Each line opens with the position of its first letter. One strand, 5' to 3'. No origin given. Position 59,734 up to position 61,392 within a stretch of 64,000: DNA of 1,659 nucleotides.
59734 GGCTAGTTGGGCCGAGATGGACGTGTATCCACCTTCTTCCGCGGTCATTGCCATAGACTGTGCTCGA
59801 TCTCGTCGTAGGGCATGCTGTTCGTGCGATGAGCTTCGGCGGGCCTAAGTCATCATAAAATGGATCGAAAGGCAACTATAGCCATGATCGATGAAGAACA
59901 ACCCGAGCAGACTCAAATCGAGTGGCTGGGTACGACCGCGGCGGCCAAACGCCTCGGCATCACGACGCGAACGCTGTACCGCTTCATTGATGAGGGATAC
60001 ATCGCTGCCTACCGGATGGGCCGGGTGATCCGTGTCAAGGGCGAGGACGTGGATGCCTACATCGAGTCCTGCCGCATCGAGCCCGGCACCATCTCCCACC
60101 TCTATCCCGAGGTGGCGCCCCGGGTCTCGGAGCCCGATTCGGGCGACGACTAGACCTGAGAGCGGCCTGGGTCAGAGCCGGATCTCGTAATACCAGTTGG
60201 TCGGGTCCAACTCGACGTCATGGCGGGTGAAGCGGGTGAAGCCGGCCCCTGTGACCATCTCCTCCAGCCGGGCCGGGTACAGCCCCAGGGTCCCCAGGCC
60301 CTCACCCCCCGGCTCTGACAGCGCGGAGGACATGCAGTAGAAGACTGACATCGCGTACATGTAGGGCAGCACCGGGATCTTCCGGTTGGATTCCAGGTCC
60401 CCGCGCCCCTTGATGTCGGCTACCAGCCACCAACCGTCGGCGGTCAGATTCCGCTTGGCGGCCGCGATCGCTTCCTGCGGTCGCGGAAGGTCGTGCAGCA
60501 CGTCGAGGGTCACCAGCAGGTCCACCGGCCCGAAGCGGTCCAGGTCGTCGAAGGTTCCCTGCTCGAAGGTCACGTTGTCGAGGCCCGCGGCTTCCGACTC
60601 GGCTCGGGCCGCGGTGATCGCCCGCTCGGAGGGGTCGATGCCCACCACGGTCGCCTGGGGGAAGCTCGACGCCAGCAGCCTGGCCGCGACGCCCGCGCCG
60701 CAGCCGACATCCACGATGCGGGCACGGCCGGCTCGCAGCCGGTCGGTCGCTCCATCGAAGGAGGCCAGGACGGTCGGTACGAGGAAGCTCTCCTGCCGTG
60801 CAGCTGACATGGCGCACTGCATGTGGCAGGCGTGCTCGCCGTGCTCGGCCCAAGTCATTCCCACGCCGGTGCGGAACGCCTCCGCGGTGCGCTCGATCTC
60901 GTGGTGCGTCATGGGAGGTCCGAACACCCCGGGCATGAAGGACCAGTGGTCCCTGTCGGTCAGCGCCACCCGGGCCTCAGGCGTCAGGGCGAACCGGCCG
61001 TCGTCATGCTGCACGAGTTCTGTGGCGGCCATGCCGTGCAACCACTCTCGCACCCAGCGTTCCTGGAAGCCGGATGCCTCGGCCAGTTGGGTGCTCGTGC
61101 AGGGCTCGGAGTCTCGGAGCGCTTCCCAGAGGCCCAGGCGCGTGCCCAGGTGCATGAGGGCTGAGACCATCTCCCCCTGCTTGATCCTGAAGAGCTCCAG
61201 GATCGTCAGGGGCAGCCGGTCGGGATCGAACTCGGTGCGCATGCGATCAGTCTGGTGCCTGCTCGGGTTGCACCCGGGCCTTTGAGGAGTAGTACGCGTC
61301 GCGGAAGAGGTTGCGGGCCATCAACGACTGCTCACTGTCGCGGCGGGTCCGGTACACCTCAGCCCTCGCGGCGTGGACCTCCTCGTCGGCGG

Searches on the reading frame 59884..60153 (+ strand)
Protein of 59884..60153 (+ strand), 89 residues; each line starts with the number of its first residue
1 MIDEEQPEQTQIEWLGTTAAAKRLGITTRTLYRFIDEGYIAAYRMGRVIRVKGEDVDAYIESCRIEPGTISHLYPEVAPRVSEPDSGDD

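Call 26: search_protein_families(library=pfam, proteins=[window:59884-60153:+], max_evalue=1)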
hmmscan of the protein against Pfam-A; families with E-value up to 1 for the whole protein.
window:59884-60153:+ (89 aa): 8 families
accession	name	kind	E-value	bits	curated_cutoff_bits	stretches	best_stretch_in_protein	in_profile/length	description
PF12728.13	HTH_17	-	9.7e-13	48.6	27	1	14-64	1-51/51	Helix-turn-helix domain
PF02954.25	HTH_8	-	0.00093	19.3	22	1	18-33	22-37/42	Bacterial regulatory protein, Fis family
PF00376.29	MerR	-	0.0019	18.4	28.2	1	20-42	5-27/38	MerR family regulatory protein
PF13384.12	HTH_23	-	0.008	16.4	24.6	1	17-36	20-39/50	Homeodomain-like domain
PF13551.12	HTH_29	-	0.027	15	28.1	1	17-36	15-34/64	Winged helix-turn helix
PF13338.12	AbiEi_4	-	0.038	14.5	25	1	17-40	15-38/49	Transcriptional regulator, AbiEi antitoxin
PF20063.5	DUF6462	-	0.13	13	27.1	1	41-63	29-51/51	Family of unknown function (DUF6462)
PF08280.17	HTH_Mga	-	0.29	11.6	23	1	10-35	15-40/59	M protein trans-acting positive regulator (MGA) HTH domain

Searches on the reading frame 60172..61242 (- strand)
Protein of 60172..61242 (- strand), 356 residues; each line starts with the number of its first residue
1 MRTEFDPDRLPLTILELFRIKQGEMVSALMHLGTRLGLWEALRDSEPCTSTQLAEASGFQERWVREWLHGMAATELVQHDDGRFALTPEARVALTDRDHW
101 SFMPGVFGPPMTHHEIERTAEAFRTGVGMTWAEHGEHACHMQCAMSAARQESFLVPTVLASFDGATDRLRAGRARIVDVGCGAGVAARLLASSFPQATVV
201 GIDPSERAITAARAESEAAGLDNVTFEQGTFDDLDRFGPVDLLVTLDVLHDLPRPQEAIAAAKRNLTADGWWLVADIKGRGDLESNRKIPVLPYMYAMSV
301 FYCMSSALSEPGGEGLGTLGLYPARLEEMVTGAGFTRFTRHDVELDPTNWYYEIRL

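Call 24: find_encoding_contigs(protein=window:60172-61242:-, flank=10000, max_places=4)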
Protein window:60172-61242:- (356 aa): 8 contigs read that carry it; 4 places shown.
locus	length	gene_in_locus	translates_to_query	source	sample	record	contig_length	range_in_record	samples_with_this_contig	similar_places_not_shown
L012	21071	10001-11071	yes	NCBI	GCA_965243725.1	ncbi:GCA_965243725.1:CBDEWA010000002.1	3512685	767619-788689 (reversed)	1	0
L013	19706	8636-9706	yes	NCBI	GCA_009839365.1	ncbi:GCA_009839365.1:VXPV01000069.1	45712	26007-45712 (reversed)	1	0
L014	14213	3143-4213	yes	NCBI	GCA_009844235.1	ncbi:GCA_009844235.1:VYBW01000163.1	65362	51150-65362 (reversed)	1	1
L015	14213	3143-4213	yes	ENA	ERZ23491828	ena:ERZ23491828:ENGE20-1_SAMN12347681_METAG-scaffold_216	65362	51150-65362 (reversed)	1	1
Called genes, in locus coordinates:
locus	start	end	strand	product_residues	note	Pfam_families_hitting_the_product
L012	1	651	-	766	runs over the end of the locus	PF03717:PBP_dimer, PF00905:Transpeptidase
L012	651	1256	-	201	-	PF04093:MreD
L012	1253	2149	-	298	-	PF04085:MreC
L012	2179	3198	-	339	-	PF00022:Actin (weak), PF06723:MreB_Mbl, PF00012:HSP70, PF14450:FtsA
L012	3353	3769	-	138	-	PF00334:NDK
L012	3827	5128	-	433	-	PF08245:Mur_ligase_M, PF02875:Mur_ligase_C, PF27239:FOL3_C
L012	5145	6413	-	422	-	PF06689:zf-C4_ClpX, PF01078:Mg_chelatase (faint), PF05496:RuvB_N (weak), PF13401:AAA_22 (faint), PF00004:AAA, PF07724:AAA_2, PF07728:AAA_5 (weak), PF10431:ClpB_D2-small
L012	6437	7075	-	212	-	PF00574:CLP_protease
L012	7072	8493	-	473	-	PF05697:Trigger_N, PF05698:Trigger_C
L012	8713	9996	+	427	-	PF00753:Lactamase_B, PF12706:Lactamase_B_2 (weak), PF14863:Alkyl_sulf_dimr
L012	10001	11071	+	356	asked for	PF21320:WHD_Rv2258c, PF00891:Methyltransf_2 (weak), PF13489:Methyltransf_23, PF05175:MTS, PF08241:Methyltransf_11, PF08242:Methyltransf_12, PF13649:Methyltransf_25, PF13847:Methyltransf_31, +1 more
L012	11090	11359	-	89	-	PF12728:HTH_17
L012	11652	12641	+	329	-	PF02401:LYTB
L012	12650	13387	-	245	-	PF01553:Acyltransferase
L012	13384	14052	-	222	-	PF02224:Cytidylate_kin, PF13189:Cytidylate_kin2 (weak), PF13238:AAA_18 (faint)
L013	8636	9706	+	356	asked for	PF21320:WHD_Rv2258c, PF00891:Methyltransf_2 (weak), PF13489:Methyltransf_23, PF05175:MTS, PF08241:Methyltransf_11, PF08242:Methyltransf_12, PF13649:Methyltransf_25, PF13847:Methyltransf_31, +1 more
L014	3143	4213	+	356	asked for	PF21320:WHD_Rv2258c, PF00891:Methyltransf_2 (weak), PF13489:Methyltransf_23, PF05175:MTS, PF08241:Methyltransf_11, PF08242:Methyltransf_12, PF13649:Methyltransf_25, PF13847:Methyltransf_31, +1 more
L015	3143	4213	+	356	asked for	PF21320:WHD_Rv2258c, PF00891:Methyltransf_2 (weak), PF13489:Methyltransf_23, PF05175:MTS, PF08241:Methyltransf_11, PF08242:Methyltransf_12, PF13649:Methyltransf_25, PF13847:Methyltransf_31, +1 more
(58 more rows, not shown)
